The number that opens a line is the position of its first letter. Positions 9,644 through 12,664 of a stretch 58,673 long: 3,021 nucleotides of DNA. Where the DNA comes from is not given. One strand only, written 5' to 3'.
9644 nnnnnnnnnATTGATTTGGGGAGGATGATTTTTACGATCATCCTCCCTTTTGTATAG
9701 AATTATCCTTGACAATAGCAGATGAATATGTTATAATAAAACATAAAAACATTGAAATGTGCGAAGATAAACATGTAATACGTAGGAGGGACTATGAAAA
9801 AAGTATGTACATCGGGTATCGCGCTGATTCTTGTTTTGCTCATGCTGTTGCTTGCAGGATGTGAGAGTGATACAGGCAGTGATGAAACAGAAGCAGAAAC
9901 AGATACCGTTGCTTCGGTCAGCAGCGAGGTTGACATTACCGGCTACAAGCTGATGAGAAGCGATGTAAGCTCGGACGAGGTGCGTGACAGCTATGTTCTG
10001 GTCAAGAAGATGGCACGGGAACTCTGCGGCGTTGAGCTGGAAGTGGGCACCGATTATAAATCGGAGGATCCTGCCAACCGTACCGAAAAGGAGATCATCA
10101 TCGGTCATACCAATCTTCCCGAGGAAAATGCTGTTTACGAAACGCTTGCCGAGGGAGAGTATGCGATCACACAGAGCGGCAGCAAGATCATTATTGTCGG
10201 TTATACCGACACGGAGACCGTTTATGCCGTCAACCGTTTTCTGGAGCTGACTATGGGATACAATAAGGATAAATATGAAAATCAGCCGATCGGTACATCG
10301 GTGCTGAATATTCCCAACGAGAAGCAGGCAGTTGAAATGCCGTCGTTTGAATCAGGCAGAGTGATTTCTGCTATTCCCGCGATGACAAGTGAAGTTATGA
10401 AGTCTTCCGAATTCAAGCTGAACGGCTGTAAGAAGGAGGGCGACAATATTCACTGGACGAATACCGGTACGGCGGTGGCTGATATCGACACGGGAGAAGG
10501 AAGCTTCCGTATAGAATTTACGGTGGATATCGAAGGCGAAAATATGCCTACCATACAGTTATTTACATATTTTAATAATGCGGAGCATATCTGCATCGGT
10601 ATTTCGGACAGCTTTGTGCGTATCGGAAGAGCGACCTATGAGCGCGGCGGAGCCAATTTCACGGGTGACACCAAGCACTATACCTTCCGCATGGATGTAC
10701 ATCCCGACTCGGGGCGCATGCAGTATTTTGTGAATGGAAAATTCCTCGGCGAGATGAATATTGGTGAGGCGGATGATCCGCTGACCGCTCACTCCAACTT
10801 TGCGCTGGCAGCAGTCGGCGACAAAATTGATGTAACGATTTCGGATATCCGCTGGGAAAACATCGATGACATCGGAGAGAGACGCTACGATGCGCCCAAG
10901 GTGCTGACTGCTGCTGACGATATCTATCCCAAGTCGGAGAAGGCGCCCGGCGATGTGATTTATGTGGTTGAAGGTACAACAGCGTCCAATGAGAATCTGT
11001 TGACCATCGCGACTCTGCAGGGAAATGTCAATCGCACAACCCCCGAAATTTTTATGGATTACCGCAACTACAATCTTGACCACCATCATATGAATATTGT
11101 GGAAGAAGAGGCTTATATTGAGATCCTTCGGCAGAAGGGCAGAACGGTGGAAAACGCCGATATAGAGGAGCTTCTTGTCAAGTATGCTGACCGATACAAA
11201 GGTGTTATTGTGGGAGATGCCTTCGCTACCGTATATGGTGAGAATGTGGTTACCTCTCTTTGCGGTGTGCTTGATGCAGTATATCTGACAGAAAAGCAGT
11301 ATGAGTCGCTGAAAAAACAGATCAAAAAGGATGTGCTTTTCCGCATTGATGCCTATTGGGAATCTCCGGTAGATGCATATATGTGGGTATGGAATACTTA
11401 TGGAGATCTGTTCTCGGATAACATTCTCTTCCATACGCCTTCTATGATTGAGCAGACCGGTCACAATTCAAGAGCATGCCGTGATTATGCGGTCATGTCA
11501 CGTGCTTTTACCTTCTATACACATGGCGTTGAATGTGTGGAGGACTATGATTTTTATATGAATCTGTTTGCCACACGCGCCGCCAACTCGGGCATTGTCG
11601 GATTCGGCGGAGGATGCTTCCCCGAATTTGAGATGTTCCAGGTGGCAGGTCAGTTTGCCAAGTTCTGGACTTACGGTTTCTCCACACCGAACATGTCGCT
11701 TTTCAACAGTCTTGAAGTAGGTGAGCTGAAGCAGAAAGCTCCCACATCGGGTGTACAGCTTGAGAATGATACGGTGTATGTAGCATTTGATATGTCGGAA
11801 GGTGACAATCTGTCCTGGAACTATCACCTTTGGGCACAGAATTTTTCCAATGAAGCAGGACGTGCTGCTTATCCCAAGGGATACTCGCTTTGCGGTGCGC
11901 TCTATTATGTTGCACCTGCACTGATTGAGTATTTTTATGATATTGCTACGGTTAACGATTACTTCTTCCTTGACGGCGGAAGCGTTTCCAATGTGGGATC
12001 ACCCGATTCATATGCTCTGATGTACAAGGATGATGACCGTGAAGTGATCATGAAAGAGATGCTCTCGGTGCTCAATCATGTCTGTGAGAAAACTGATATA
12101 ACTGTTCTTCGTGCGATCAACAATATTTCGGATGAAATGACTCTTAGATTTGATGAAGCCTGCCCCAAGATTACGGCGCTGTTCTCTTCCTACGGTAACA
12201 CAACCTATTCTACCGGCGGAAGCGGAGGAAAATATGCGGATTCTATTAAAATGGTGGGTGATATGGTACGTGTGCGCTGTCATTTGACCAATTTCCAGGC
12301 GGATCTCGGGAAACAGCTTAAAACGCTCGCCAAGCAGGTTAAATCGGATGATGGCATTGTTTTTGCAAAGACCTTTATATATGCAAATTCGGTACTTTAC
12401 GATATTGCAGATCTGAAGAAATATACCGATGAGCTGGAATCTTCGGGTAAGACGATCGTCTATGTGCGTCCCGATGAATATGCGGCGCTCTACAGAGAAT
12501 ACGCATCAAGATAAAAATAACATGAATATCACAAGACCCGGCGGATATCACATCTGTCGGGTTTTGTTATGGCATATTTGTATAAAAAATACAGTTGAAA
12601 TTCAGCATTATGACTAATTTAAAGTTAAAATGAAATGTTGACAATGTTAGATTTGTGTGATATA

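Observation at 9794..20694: Modular lipoprotein locus: three lipoproteins share an N-terminal ~100-aa module around a DeoR regulator, an orphan giant SBP and a beta-helix paralog pair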

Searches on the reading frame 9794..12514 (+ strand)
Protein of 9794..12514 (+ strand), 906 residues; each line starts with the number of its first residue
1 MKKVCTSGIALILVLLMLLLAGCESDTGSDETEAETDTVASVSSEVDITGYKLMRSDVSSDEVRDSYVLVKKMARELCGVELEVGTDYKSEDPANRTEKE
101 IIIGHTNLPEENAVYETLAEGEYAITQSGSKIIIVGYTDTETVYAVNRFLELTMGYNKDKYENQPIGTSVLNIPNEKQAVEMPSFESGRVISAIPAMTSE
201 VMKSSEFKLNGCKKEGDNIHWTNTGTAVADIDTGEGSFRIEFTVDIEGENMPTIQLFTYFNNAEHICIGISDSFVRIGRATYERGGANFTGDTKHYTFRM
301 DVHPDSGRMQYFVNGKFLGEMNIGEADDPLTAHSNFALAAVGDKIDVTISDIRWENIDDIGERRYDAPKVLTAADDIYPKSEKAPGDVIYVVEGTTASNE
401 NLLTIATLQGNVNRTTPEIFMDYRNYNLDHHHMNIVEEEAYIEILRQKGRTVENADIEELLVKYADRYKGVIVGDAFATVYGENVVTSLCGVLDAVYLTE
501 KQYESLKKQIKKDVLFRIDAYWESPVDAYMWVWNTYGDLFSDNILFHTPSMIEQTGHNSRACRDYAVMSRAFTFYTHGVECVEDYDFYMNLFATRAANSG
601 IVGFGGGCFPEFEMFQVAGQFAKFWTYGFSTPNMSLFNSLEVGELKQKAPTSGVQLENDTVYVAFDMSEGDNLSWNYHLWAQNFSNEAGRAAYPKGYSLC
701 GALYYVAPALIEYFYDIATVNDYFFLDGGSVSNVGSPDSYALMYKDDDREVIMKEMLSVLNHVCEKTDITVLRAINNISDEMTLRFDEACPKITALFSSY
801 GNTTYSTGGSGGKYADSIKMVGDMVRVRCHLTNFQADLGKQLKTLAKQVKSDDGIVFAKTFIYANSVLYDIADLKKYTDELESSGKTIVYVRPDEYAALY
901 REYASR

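Call 3: search_protein_families(library=pfam, proteins=[window:9794-12514:+], max_evalue=0.1)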
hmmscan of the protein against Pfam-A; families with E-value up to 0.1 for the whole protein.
window:9794-12514:+ (906 aa): 5 families
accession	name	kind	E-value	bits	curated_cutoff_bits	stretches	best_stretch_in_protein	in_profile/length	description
PF14323.11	GxGYxYP_C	-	5.9e-21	75.8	27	1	660-901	2-242/242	GxGYxYP putative glycoside hydrolase C-terminal domain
PF20958.2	GxGYxYP_N_3rd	-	1.3e-05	25.7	24.4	1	556-625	9-77/91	GxGYxYP third domain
PF16216.10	GxGYxYP_N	-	0.0027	17.9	23.9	1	389-425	2-38/72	GxGYxYP_N 1st domain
PF24381.1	DUF7537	-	0.028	14.4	31.7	1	9-111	2-107/258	Family of unknown function (DUF7537)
PF17078.10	SHE3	-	0.095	12.8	30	0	402-468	150-216/228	SWI5-dependent HO expression protein 3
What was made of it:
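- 9794..12514 (+): Gene A: 906-aa lipoprotein (lipobox LLAGC), made of module + unassigned ~220-aa domain + GxGYxYP putative glycoside hydrolase. Pfam GxGYxYP_C 5.9e-21 and GxGYxYP_N_3rd 1.3e-5 (call 3).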

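Call 4: search_protein_families(library=ncbifam, proteins=[window:9794-12514:+], max_evalue=0.1)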
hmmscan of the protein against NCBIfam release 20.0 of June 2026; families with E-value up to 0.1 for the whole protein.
window:9794-12514:+ (906 aa): 0 families

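Call 10: find_homologous_proteins(query=window:9794-12514:+, max_evalue=0.001)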
Query window:9794-12514:+ (906 aa): 23 proteins with E <= 0.001 among 8000 candidates.
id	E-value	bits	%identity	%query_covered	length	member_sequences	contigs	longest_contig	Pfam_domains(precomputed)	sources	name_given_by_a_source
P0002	0.0e+0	2073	100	100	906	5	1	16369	PF14323.12,PF20958.3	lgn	-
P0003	0.0e+0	1788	85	100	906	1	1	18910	PF14323.12,PF20958.3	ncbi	-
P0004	0.0e+0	1701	82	98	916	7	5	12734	PF14323.12,PF20958.3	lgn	-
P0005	0.0e+0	1606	77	100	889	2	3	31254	PF14323.12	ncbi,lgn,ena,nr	ncbi:MAG: hypothetical protein IKM04_02565 [Clostridia bacterium]|nr:hypothetical protein [Clostridi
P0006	0.0e+0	1058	53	99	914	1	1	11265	PF14323.12,PF20958.3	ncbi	-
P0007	0.0e+0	1056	54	98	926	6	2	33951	PF14323.12,PF20958.3,PF16216.11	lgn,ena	-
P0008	0.0e+0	1055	53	100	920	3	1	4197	PF14323.12,PF20958.3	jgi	jgi:hypothetical protein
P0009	0.0e+0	1052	53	97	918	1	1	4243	PF14323.12,PF20958.3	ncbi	-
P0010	0.0e+0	1052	52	100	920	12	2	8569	PF14323.12,PF20958.3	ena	-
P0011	0.0e+0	1051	52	100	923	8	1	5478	PF14323.12,PF20958.3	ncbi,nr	ncbi:MAG: hypothetical protein IKW66_01315 [Clostridia bacterium]|nr:hypothetical protein [Clostridi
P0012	0.0e+0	1050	53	99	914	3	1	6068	PF14323.12,PF20958.3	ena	-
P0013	0.0e+0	1044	53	99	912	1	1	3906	PF14323.12,PF20958.3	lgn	-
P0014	0.0e+0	1035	51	100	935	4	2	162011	PF14323.12,PF20958.3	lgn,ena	-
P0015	0.0e+0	1034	52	99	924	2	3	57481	PF14323.12,PF20958.3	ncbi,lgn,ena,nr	ncbi:MAG: hypothetical protein IJW40_01385 [Clostridia bacterium]|nr:hypothetical protein [Clostridi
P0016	0.0e+0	1030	53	97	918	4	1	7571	PF14323.12,PF20958.3,PF16216.11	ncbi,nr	ncbi:MAG: hypothetical protein IJY66_08465 [Clostridia bacterium]|nr:hypothetical protein [Clostridi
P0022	2.3e-269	914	48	97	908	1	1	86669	PF14323.12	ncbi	-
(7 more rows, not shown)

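Call 12: find_encoding_contigs(protein=P0014, flank=10000, max_places=2)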
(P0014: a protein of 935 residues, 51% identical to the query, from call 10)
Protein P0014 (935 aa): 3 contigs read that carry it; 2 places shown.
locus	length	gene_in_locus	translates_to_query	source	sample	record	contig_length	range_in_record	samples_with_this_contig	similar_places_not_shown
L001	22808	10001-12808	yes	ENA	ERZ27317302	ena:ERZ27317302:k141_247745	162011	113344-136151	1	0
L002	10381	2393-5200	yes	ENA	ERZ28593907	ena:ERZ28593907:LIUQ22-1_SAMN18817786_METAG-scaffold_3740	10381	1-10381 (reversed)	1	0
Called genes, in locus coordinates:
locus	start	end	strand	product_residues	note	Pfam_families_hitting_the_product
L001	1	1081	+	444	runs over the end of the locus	PF02127:Peptidase_M18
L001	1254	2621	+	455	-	PF01554:MatE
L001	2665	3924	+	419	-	PF13280:WYL (weak)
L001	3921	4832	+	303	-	-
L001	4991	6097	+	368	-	PF01381:HTH_3, PF12844:HTH_19, PF13443:HTH_26 (faint)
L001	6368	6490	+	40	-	-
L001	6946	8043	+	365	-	PF01145:Band_7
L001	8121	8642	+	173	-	-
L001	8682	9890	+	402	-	PF01139:RtcB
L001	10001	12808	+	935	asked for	PF20958:GxGYxYP_N_3rd (faint), PF14323:GxGYxYP_C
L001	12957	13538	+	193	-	PF01470:Peptidase_C15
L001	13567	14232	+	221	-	PF04140:ICMT, PF04191:PEMT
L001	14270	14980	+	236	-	PF00106:adh_short, PF13561:adh_short_C2, PF23441:SDR (weak)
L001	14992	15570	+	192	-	PF03352:Adenine_glyco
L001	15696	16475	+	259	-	PF04542:Sigma70_r2, PF04539:Sigma70_r3 (faint), PF08281:Sigma70_r4_2 (weak), PF04545:Sigma70_r4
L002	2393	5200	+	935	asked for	PF20958:GxGYxYP_N_3rd (faint), PF14323:GxGYxYP_C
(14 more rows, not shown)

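Call 13: find_encoding_contigs(protein=P0022, flank=10000, max_places=2)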
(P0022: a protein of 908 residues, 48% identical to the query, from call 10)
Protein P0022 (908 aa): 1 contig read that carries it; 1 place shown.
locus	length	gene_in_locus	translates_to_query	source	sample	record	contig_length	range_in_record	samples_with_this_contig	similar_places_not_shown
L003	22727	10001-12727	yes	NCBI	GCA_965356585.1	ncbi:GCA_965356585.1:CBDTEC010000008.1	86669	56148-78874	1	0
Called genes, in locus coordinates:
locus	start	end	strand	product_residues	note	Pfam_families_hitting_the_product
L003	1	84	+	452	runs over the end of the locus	PF00370:FGGY_N, PF02782:FGGY_C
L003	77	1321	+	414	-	PF06134:RhaA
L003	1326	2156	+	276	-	PF00596:Aldolase_II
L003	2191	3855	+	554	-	PF13320:GH123_cat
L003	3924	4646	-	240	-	PF14808:TMEM164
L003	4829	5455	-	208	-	PF00485:PRK, PF01712:dNK (faint), PF13238:AAA_18 (weak)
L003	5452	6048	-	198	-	PF00265:TK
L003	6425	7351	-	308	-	PF01613:Flavin_Reduct (weak)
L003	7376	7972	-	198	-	PF12822:ECF_trnsprt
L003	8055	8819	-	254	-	PF03309:Pan_kinase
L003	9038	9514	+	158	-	PF01243:PNPOx_N, PF12900:Pyridox_ox_2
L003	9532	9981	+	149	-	PF13328:HD_4 (faint)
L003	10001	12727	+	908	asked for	PF14323:GxGYxYP_C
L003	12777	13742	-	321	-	PF13407:Peripla_BP_4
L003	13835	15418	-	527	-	-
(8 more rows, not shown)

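Call 14: find_encoding_contigs(protein=P0005, flank=10000, max_places=2)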
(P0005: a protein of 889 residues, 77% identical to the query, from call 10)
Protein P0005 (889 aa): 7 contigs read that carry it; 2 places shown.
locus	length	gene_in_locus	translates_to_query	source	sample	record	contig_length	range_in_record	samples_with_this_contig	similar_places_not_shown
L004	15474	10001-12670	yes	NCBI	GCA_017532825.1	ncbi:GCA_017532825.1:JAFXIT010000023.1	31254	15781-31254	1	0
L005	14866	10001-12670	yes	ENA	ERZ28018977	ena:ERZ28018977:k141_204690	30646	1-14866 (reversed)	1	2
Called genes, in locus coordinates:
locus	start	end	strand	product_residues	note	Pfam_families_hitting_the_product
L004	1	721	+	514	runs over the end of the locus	PF01235:Na_Ala_symp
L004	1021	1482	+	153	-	-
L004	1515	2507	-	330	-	PF12715:Abhydrolase_7 (weak), PF22244:GCE_fung (faint)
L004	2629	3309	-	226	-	-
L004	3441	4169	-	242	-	PF01182:Glucosamine_iso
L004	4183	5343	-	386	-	PF01979:Amidohydro_1, PF07969:Amidohydro_3 (weak)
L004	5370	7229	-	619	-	PF16334:DUF4964, PF17168:DUF5127, PF16335:GtaA_6_Hairpin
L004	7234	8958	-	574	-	-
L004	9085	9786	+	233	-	PF03575:Peptidase_S51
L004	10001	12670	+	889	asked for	PF14323:GxGYxYP_C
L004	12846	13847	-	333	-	PF00150:Cellulase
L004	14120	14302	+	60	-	-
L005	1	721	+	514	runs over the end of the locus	PF01235:Na_Ala_symp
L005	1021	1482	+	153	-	-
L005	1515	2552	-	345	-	PF12715:Abhydrolase_7, PF22244:GCE_fung (faint)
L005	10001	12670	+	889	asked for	PF14323:GxGYxYP_C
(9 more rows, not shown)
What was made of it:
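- A orthologs at 77%, 51% and 48% identity lie in other contexts (calls 12-14), so A may be independent of the rest. A orthologs lie in unrelated neighbourhoods at 77%, 51% and 48% identity (calls 12-14).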

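Call 15: find_encoding_contigs(protein=P0003, flank=10000, max_places=2)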
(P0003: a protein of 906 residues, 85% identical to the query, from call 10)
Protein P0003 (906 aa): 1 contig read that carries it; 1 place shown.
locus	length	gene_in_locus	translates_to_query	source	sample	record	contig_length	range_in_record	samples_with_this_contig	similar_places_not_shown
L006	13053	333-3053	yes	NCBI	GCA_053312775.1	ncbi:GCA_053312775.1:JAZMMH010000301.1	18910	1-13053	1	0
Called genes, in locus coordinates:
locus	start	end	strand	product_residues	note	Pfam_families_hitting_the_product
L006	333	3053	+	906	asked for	PF20958:GxGYxYP_N_3rd (faint), PF14323:GxGYxYP_C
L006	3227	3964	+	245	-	PF01047:MarR (faint), PF08220:HTH_DeoR, PF08279:HTH_11, PF00455:DeoRC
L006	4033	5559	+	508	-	-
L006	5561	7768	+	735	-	-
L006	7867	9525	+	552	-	-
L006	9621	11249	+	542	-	-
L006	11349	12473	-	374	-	PF01594:AI-2E_transport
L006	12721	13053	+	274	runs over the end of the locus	PF02311:AraC_binding, PF00165:HTH_AraC, PF12833:HTH_18, PF00165:HTH_AraC (weak)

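Call 56: search_solved_structures(query=window:9794-12514:+, max_evalue=1)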
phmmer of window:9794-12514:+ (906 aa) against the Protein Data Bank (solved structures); distinct sequences matched with E-value up to 1: 3.
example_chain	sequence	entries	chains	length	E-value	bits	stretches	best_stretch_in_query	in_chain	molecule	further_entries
3sgg_A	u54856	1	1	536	3.7e-18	68.3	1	469-822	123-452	Hypothetical hydrolase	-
7xgw_F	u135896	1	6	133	0.078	14.3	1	429-504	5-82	Transcription elongation factor s-II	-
8ucj_f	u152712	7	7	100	0.2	12.9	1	533-590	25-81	Cytochrome c oxidase subunit 6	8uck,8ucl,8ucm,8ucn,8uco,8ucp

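Call 57: search_solved_structures(query=window:9794-12514:+, max_evalue=0.00001, show_alignments=1)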
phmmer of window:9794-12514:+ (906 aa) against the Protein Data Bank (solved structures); distinct sequences matched with E-value up to 0.00001: 1.
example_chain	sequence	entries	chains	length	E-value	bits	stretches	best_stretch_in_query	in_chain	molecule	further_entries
3sgg_A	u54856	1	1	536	3.7e-18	68.3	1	469-822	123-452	Hypothetical hydrolase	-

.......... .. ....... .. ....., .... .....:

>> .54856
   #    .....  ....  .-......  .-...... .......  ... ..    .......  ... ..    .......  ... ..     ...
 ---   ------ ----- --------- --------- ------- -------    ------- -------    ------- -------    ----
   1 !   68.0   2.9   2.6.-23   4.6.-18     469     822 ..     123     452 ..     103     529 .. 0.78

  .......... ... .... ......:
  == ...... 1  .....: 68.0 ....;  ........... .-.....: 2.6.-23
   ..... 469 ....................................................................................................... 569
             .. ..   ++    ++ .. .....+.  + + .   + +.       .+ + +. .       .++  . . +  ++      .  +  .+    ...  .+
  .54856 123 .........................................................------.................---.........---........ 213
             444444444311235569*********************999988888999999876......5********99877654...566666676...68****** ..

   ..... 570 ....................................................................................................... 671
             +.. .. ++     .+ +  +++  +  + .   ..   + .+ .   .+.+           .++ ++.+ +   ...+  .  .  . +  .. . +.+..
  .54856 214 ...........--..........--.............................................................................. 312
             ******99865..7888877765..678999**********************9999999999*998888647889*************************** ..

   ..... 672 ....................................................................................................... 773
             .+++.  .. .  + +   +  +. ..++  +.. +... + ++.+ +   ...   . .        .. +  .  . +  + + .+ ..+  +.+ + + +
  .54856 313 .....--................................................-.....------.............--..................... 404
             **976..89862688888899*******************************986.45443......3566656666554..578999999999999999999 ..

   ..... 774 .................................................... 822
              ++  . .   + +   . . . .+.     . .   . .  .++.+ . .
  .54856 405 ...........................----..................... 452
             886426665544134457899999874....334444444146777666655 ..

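Call 94: search_protein_families(library=pfam, proteins=[L006:10071-11249:+], max_evalue=1)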
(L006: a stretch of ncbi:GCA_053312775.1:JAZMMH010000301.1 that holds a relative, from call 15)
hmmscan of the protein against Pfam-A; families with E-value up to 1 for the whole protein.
L006:10071-11249:+ (392 aa): 2 families
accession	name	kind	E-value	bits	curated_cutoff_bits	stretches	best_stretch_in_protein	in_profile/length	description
PF18329.7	SGBP_B_XBD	-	0.0039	17.8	26.4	1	328-371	123-167/186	Surface glycan-binding protein B xyloglucan binding domain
PF09092.17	Lyase_N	-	0.049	13.9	26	1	43-174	3-122/166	Lyase, N terminal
